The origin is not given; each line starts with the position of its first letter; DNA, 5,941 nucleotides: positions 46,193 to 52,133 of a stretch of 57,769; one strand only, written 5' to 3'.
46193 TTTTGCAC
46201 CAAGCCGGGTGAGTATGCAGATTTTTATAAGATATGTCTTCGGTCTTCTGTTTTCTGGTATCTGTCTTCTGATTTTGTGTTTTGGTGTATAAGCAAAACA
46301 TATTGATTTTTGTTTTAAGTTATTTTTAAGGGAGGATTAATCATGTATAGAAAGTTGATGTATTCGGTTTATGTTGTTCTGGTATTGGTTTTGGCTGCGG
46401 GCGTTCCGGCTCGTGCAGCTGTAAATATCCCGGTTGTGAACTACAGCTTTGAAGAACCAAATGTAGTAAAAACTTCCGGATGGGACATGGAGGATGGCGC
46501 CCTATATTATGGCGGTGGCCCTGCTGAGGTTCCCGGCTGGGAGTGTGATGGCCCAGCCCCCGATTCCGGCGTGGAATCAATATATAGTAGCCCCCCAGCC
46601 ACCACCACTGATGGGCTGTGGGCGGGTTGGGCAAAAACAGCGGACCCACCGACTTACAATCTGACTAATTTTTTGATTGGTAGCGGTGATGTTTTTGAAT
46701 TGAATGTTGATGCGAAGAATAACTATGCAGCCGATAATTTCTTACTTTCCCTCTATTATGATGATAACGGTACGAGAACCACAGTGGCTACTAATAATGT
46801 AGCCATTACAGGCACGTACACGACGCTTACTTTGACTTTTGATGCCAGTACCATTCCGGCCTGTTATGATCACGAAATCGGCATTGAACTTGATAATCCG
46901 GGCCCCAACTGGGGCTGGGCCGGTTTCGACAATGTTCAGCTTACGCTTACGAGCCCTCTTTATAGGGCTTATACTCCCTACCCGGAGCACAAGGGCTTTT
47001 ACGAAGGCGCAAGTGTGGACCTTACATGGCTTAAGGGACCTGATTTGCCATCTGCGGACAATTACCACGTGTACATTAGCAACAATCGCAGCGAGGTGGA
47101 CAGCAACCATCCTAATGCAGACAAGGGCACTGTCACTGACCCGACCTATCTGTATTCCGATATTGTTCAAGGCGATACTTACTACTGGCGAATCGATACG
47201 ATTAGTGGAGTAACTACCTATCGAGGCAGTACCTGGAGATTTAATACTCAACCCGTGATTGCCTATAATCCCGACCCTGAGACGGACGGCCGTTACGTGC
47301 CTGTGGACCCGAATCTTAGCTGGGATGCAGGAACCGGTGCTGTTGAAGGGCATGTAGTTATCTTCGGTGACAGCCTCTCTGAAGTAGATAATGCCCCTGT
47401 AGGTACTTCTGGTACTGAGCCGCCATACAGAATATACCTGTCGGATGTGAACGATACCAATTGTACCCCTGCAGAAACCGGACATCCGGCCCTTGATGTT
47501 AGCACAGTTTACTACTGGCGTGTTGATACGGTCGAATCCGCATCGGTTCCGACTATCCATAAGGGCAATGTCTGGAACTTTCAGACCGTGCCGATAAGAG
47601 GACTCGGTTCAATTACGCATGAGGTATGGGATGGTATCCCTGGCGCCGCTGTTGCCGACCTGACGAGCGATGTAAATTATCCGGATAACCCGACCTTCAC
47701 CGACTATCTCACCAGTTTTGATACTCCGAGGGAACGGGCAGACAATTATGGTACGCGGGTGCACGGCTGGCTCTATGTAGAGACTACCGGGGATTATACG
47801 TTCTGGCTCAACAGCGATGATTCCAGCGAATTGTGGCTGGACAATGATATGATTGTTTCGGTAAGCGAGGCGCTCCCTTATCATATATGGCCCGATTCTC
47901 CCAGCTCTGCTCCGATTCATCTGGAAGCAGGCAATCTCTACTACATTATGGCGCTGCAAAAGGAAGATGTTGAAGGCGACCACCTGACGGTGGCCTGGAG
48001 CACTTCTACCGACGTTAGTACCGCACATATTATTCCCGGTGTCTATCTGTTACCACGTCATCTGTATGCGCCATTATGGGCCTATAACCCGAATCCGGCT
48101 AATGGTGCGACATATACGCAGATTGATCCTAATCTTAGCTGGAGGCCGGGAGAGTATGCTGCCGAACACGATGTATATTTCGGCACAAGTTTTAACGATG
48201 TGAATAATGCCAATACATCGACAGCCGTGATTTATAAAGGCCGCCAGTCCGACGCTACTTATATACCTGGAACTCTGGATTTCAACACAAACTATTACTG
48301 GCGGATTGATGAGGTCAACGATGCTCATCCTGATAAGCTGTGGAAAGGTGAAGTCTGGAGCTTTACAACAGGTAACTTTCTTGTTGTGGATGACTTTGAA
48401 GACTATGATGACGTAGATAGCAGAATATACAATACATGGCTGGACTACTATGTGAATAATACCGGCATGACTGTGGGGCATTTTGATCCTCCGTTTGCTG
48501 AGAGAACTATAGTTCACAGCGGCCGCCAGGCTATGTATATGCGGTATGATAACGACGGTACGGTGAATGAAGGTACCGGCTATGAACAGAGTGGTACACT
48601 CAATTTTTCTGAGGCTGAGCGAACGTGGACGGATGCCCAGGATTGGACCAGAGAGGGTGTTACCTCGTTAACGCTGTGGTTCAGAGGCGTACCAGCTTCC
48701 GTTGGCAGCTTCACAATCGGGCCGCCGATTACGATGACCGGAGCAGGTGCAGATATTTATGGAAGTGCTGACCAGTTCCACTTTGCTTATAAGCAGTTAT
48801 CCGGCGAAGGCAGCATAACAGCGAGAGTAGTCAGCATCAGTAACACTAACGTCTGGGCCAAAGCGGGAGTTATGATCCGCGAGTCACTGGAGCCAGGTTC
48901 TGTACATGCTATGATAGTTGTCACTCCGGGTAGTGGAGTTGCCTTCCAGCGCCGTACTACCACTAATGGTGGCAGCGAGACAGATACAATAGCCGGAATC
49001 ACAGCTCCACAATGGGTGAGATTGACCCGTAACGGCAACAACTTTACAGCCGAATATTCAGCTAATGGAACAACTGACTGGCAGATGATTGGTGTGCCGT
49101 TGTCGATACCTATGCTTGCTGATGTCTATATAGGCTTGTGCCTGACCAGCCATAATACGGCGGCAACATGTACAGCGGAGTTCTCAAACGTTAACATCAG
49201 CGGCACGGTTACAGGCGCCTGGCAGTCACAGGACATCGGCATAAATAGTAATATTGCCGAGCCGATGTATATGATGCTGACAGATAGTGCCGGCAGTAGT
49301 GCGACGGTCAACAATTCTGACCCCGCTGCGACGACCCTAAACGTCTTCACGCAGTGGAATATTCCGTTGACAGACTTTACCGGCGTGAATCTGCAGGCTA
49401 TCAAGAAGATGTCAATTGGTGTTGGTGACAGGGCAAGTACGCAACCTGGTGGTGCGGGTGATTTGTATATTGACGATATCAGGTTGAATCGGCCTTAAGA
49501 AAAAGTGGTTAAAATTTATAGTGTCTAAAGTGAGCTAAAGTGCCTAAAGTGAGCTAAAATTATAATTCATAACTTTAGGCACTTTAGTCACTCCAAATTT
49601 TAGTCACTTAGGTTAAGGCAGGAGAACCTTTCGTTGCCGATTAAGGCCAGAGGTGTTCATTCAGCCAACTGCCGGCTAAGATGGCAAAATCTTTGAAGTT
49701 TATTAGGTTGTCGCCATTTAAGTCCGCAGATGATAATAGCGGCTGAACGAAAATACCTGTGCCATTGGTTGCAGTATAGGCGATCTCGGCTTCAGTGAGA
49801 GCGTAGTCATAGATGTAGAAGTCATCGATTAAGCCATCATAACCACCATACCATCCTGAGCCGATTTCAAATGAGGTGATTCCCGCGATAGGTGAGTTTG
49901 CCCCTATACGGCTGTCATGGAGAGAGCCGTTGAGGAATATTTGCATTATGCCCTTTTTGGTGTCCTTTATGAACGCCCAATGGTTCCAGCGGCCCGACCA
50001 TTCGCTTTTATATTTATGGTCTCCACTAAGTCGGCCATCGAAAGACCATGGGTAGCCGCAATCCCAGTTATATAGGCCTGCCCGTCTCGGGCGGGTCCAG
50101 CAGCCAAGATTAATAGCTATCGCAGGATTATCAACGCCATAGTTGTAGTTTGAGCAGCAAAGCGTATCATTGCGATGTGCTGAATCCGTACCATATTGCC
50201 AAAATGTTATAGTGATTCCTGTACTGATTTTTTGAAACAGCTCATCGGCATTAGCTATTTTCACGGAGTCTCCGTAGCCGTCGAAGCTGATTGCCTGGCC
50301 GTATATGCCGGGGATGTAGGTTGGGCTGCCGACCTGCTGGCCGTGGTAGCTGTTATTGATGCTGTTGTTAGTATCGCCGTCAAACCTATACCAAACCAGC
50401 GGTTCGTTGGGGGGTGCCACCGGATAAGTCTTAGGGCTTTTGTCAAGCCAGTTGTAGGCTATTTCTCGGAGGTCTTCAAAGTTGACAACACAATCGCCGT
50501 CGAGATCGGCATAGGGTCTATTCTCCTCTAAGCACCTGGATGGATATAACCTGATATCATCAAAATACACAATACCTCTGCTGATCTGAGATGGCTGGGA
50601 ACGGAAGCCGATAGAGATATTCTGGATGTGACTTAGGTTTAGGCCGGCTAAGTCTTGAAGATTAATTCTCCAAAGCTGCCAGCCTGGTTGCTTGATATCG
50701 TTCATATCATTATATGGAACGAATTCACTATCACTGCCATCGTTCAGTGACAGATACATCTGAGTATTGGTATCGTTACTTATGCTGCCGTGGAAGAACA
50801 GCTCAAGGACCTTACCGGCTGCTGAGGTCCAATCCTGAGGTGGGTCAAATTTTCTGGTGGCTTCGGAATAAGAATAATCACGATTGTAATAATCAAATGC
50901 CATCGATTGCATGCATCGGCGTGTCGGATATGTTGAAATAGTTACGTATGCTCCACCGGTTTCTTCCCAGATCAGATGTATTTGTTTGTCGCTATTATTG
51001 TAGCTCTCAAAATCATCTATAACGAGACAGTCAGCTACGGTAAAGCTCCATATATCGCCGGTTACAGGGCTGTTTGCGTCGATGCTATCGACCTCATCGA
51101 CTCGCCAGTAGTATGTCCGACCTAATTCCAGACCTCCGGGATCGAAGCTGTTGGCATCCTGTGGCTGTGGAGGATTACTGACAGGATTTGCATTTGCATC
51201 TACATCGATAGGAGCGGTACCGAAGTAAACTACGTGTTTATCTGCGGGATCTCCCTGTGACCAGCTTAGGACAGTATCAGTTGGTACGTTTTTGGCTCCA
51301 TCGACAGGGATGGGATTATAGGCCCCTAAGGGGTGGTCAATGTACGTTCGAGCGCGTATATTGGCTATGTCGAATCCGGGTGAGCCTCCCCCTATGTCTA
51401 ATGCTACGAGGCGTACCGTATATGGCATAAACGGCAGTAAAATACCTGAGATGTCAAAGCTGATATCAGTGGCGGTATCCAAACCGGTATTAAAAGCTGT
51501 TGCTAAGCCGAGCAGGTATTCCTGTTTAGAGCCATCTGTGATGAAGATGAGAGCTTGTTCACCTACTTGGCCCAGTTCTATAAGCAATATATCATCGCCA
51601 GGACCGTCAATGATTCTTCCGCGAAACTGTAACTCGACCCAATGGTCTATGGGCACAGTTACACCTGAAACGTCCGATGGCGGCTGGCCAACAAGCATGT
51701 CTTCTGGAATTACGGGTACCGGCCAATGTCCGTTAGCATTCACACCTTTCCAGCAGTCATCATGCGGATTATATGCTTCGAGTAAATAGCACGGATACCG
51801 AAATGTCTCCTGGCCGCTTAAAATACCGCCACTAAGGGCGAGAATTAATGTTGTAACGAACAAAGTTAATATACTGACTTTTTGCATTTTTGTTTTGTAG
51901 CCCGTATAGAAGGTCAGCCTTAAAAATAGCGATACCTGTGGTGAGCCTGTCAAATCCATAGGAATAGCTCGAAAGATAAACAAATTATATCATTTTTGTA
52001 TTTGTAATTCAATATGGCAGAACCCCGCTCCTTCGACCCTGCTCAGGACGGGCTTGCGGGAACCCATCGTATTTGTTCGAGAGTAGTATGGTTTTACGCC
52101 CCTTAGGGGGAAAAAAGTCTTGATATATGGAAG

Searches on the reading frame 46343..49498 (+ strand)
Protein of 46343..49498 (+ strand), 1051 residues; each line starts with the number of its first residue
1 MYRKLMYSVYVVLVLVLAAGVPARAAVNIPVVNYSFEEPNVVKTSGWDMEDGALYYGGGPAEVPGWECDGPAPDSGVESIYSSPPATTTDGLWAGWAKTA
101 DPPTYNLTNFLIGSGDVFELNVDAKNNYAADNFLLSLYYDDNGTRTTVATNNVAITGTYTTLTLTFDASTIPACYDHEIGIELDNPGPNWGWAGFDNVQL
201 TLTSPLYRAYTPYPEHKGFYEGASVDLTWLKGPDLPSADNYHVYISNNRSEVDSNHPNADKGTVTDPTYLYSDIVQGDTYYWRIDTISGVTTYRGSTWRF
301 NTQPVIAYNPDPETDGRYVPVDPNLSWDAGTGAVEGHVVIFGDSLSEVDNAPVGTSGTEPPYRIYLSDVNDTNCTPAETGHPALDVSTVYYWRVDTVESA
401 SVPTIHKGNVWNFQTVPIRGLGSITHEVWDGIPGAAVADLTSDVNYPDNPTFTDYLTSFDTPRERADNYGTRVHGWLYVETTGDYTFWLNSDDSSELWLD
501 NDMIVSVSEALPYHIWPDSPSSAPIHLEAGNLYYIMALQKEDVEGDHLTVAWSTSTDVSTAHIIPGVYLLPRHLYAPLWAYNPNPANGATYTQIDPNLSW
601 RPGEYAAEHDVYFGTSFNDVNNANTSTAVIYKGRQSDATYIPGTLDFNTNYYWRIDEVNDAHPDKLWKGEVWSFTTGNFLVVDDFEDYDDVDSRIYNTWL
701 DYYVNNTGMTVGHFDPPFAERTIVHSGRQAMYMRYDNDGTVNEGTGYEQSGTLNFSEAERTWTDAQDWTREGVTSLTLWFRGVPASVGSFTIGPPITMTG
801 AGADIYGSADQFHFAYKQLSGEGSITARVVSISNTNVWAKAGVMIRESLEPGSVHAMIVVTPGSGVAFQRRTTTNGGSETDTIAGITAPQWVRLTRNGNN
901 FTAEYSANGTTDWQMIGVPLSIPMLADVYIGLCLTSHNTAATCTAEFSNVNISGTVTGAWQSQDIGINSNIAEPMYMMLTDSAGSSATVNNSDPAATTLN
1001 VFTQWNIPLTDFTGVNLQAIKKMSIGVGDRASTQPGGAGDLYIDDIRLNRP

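Call 24: search_protein_families(library=pfam, proteins=[window:46343-49498:+], max_evalue=0.001)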
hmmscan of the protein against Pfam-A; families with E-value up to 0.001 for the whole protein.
window:46343-49498:+ (1051 aa): 4 families
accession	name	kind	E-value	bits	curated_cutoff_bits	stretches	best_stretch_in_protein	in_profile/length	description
PF07691.17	PA14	-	1.5e-07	31.7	24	1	460-555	37-136/147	PA14 domain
PF22825.2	HpiC1-like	-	8.4e-06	26.4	27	1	28-201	2-174/174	HpiC1 cyclase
PF07081.18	DUF1349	-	9.5e-06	25.8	32.4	1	809-953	36-177/179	Protein of unknown function (DUF1349)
PF10528.15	GLEYA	-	0.00034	21.3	26.2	1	472-533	4-70/91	GLEYA domain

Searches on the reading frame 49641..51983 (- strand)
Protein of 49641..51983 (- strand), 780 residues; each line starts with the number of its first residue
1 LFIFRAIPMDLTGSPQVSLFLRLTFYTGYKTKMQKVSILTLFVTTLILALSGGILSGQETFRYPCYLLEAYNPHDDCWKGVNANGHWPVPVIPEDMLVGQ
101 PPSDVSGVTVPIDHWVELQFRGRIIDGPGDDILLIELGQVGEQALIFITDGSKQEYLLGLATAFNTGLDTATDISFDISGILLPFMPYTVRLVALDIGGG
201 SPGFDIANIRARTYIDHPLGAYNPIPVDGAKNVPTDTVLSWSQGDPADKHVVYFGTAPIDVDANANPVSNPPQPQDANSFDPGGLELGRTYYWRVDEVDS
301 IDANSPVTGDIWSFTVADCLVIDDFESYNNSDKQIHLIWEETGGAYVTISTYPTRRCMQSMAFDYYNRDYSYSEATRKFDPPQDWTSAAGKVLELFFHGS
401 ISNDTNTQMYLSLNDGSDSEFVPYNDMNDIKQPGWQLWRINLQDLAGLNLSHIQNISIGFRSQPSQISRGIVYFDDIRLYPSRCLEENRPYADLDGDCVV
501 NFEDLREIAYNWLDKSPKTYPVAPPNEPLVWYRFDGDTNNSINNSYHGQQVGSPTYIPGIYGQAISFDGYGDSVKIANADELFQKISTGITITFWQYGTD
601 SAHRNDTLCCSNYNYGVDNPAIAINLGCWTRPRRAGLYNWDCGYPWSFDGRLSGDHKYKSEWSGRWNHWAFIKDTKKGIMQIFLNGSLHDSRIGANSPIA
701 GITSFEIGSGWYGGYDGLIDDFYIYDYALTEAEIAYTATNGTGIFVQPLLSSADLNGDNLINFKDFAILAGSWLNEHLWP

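Call 24: search_protein_families(library=pfam, proteins=[window:49641-51983:-], max_evalue=0.001)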
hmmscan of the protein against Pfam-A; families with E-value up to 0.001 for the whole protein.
window:49641-51983:- (780 aa): 1 family
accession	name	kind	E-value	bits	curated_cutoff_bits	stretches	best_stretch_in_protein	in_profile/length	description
PF13385.13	Laminin_G_3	-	7.2e-13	49.4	27.6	1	568-735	1-151/151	Concanavalin A-like lectin/glucanases superfamily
